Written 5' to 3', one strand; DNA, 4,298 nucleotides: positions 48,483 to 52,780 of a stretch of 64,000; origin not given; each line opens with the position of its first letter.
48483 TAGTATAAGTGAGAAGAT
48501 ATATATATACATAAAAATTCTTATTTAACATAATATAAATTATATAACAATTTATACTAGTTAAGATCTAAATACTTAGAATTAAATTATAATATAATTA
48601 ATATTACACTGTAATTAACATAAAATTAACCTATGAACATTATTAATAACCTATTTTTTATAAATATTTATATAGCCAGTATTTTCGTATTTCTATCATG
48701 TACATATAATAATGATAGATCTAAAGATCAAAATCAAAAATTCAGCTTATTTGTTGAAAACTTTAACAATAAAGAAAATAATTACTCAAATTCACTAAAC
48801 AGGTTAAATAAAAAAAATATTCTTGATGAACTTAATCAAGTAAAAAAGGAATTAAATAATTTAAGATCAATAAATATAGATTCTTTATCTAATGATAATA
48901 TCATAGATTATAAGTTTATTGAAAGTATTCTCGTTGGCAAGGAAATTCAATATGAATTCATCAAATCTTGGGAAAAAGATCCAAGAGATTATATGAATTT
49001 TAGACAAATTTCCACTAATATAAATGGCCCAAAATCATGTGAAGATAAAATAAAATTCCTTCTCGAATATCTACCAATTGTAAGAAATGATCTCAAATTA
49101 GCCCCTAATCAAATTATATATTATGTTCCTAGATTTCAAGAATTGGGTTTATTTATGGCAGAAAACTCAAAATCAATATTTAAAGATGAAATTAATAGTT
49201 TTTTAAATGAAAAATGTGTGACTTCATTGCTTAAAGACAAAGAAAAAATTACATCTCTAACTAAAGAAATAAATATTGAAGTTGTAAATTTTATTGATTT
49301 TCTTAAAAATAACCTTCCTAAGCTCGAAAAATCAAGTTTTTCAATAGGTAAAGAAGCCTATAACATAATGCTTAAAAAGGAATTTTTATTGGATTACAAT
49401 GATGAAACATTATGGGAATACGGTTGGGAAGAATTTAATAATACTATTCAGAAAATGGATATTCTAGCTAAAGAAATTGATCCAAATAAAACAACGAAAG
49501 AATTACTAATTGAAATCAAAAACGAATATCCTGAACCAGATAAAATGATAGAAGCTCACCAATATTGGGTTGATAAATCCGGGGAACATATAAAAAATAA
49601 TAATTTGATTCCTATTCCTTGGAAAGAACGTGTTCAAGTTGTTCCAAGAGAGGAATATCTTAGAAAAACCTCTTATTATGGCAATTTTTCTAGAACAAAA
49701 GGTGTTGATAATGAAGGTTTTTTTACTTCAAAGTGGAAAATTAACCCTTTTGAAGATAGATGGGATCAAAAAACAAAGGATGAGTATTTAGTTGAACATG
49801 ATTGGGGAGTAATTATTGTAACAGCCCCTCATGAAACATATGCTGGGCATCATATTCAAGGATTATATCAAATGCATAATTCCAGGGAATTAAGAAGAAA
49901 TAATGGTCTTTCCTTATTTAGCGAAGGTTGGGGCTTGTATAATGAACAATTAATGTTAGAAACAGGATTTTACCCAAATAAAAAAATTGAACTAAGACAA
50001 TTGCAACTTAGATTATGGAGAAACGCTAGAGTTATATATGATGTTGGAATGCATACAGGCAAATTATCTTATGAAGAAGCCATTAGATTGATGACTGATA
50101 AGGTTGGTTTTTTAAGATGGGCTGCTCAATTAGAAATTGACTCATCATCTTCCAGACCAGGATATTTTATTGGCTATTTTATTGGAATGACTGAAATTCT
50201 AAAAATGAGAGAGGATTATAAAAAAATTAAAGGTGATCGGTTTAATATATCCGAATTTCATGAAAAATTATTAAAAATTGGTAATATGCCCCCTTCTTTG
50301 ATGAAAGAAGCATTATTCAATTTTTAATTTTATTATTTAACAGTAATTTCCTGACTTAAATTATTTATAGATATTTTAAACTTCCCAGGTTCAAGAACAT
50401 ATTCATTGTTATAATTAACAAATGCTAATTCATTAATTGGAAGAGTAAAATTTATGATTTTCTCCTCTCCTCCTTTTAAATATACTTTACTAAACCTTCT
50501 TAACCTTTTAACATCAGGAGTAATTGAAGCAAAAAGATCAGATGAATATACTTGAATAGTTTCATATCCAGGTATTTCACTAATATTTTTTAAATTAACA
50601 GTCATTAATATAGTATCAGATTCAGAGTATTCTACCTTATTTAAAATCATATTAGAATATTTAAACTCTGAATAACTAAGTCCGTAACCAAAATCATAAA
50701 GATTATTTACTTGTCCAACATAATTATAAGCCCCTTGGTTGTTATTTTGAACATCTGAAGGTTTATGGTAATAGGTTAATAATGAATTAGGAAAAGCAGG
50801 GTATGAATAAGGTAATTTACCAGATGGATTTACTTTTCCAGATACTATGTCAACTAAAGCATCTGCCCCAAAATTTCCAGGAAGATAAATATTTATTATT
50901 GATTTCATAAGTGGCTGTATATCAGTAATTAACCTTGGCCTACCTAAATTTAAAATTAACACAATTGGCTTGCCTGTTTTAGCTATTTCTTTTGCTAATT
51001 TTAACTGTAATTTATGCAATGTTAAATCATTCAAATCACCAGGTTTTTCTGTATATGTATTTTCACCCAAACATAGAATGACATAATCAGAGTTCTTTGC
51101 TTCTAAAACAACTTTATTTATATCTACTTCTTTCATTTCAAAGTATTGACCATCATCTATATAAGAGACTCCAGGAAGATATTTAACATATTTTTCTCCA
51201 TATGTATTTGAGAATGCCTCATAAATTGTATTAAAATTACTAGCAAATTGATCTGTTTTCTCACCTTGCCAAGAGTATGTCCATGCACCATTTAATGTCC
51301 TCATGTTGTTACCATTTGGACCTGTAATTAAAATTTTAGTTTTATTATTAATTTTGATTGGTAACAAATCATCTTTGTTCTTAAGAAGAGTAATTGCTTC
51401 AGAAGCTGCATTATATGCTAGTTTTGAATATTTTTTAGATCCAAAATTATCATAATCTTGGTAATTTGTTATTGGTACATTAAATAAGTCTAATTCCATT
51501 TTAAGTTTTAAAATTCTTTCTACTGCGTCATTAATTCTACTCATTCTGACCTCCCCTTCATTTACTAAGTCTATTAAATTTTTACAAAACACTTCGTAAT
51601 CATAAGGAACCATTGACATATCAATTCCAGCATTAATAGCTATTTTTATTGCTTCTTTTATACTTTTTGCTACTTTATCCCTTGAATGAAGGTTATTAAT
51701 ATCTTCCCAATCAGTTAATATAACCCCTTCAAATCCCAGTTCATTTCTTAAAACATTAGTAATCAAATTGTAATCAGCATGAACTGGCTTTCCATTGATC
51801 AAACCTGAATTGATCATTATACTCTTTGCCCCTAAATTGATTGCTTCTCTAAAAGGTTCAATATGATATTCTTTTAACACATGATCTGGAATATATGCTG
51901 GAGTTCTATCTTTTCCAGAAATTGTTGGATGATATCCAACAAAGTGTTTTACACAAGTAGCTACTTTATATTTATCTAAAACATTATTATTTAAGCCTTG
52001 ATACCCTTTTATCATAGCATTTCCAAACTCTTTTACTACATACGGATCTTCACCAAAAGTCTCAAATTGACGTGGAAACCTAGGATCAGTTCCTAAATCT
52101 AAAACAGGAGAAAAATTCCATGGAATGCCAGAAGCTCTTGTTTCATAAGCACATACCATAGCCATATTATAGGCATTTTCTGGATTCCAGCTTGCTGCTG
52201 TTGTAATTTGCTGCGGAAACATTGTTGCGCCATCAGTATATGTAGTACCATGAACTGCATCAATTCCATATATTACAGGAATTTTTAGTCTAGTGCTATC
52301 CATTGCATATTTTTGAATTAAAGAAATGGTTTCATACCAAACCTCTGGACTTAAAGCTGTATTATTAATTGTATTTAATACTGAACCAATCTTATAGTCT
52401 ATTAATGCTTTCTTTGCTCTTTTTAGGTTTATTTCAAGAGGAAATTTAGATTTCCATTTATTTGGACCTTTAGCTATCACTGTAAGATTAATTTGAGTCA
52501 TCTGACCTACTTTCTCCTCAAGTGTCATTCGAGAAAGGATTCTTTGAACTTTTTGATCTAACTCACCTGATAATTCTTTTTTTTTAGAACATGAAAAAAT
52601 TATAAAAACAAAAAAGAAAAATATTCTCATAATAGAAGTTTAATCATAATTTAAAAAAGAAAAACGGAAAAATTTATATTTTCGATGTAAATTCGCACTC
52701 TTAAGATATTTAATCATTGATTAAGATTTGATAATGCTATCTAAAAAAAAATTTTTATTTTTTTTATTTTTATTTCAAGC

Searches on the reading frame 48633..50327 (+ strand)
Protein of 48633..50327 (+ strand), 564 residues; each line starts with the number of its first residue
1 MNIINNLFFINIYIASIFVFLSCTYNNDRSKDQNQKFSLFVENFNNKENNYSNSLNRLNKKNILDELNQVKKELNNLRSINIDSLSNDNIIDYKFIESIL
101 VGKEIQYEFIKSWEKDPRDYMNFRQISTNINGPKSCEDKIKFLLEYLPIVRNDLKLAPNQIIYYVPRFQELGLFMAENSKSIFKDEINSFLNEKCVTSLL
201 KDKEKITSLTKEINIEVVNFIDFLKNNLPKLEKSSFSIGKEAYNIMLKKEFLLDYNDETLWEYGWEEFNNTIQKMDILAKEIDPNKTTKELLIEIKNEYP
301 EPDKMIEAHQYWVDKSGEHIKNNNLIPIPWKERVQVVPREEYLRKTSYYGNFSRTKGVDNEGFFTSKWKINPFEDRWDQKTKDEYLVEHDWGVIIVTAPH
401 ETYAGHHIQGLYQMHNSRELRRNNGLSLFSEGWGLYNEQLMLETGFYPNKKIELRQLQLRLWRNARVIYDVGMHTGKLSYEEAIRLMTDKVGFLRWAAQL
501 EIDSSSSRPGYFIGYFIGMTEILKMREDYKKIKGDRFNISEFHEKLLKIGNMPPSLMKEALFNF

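Call 6: search_protein_families(library=pfam, proteins=[window:48633-50327:+], max_evalue=0.001)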
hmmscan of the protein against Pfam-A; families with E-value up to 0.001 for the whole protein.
window:48633-50327:+ (564 aa): 1 family
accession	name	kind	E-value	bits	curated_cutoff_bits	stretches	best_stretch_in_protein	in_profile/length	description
PF05960.17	DUF885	-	5e-63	215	32.4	1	204-560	175-531/532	Bacterial protein of unknown function (DUF885)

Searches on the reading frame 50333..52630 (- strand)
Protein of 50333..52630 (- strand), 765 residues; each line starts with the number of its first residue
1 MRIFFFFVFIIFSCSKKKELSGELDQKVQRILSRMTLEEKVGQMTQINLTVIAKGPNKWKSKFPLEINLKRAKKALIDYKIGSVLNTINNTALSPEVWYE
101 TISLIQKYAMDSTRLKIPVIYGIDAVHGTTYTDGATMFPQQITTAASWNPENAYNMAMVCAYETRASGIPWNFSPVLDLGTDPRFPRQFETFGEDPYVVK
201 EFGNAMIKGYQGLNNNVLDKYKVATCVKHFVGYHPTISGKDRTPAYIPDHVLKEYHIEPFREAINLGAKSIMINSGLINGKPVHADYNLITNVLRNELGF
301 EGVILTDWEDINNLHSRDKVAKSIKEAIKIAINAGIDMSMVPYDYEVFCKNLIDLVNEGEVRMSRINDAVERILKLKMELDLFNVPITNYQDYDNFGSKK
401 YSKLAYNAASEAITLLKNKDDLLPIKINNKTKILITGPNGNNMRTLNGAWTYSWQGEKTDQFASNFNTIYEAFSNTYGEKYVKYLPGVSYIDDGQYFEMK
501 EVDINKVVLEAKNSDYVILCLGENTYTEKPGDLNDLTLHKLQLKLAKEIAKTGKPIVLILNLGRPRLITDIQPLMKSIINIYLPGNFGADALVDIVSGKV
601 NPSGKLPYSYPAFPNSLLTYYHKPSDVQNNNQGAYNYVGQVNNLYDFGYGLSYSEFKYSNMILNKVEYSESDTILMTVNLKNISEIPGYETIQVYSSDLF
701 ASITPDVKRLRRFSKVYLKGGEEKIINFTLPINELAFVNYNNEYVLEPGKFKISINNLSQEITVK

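Call 6: search_protein_families(library=pfam, proteins=[window:50333-52630:-], max_evalue=0.001)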
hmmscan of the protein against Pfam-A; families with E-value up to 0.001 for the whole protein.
window:50333-52630:- (765 aa): 3 families
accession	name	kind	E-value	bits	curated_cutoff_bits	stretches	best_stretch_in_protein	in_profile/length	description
PF00933.27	Glyco_hydro_3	-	2.4e-72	244.5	27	1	36-376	1-316/316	Glycosyl hydrolase family 3 N terminal domain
PF01915.27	Glyco_hydro_3_C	-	1.2e-37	130.3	31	1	413-653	1-200/200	Glycosyl hydrolase family 3 C-terminal domain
PF14310.12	Fn3-like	-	5.3e-14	52.5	25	1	690-757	1-69/71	Fibronectin type III-like domain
